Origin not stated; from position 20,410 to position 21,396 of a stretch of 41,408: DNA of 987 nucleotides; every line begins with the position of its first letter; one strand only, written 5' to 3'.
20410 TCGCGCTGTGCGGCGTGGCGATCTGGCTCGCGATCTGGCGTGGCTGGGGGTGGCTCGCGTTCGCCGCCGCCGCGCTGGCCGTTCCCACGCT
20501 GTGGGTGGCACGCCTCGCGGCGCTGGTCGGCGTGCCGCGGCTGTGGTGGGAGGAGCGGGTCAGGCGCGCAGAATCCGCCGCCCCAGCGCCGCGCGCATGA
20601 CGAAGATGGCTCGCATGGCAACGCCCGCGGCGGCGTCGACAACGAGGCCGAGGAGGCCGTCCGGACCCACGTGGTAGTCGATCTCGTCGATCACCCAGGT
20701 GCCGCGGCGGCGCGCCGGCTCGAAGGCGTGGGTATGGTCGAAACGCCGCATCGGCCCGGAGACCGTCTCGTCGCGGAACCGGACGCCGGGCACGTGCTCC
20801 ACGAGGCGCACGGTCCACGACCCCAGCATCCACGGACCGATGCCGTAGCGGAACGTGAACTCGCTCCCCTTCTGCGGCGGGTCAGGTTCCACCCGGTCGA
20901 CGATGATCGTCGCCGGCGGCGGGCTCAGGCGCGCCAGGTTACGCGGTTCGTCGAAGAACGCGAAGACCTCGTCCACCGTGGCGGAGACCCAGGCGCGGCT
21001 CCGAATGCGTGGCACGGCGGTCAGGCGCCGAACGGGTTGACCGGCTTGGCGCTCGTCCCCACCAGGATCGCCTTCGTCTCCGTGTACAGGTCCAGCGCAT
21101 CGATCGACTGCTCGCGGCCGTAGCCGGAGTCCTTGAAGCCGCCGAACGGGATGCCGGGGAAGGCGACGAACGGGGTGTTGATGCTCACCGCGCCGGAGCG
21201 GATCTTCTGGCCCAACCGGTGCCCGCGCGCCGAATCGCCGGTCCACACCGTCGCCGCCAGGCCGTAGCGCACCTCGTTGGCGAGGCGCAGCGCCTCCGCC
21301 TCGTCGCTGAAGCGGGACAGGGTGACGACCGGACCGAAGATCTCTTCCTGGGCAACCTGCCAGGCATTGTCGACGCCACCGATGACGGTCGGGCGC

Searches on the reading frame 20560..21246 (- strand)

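Call 3: search_protein_families(library=pfam, proteins=[window:20560-21246:-], max_evalue=0.01)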
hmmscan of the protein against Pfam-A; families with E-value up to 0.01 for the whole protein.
window:20560-21246:- (228 aa): 2 families
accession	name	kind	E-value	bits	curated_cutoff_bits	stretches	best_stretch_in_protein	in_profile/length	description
PF10604.15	Polyketide_cyc2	-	5e-06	27.3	27.4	1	84-221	7-134/142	Polyketide cyclase / dehydrase and lipid transport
PF03364.25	Polyketide_cyc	-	0.00015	22.4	23.4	1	87-207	1-118/126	Polyketide cyclase / dehydrase and lipid transport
